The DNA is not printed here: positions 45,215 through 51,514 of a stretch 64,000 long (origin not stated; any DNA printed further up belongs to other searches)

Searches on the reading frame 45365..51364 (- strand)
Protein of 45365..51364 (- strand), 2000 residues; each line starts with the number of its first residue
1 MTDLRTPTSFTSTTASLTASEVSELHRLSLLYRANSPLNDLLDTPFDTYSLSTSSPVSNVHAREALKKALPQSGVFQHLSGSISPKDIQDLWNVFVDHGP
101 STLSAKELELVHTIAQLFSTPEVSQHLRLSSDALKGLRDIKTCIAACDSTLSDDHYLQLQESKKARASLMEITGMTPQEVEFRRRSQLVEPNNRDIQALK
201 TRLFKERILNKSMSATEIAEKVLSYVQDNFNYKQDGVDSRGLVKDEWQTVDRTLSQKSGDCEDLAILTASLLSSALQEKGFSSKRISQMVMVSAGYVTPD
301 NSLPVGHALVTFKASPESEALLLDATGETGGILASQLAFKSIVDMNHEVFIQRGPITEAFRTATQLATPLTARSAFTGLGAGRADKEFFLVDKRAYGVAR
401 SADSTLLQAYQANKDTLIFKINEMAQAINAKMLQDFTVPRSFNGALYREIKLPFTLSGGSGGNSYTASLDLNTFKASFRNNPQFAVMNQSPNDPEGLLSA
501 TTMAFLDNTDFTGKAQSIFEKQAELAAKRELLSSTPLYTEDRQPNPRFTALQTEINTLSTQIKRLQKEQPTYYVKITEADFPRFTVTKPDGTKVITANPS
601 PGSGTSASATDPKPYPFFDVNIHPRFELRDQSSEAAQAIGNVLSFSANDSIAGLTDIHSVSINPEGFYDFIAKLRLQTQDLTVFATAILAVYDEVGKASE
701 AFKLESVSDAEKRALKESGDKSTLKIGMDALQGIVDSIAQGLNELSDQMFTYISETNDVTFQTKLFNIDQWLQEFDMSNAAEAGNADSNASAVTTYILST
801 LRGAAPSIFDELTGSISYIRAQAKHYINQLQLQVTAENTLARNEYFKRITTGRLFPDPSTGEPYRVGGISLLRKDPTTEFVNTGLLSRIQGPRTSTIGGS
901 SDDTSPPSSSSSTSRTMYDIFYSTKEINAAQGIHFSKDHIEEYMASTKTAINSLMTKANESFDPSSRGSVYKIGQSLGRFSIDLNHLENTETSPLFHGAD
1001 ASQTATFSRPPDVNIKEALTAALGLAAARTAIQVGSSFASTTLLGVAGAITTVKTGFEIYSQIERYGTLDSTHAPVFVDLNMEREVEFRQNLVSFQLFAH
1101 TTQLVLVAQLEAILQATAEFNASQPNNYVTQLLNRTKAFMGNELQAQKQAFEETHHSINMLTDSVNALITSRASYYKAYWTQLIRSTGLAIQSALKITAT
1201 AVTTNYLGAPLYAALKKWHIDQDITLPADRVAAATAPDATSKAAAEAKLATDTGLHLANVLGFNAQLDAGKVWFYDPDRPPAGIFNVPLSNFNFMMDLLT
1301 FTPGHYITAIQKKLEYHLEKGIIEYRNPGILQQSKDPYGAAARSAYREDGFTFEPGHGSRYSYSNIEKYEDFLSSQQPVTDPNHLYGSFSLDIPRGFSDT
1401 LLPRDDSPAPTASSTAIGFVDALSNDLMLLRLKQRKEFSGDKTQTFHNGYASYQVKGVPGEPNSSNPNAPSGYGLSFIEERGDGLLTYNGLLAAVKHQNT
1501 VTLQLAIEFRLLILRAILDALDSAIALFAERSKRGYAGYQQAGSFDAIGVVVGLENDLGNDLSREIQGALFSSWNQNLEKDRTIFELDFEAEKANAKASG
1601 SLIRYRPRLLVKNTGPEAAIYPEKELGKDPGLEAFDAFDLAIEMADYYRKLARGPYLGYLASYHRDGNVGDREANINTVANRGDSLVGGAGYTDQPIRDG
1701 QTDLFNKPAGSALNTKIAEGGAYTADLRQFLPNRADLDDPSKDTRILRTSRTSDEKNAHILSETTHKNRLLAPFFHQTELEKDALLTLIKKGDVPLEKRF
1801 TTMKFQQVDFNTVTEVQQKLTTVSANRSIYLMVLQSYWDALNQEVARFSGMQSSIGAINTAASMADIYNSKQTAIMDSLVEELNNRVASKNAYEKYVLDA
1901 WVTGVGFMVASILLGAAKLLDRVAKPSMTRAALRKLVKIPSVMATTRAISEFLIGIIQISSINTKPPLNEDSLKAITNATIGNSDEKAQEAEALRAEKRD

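Call 111: search_protein_families(library=pfam, proteins=[window:45365-51364:-], max_evalue=0.1)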
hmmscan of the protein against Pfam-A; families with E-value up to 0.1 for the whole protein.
window:45365-51364:- (2000 aa): 4 families
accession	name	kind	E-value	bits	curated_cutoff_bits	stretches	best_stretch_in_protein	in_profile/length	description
PF04473.18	DUF553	-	3.5e-06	27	20.5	1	209-274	10-77/140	Transglutaminase-like domain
PF01841.26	Transglut_core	-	0.00056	20.6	23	1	205-272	4-65/108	Transglutaminase-like superfamily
PF24656.1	CEPT76_peptidase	-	0.03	14.9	27.8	1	246-273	2-29/121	CEP76 peptidase-like domain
PF25474.1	TPR_TmcB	-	0.057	13.8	27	0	1806-1866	14-74/125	TmcB, TPR repeats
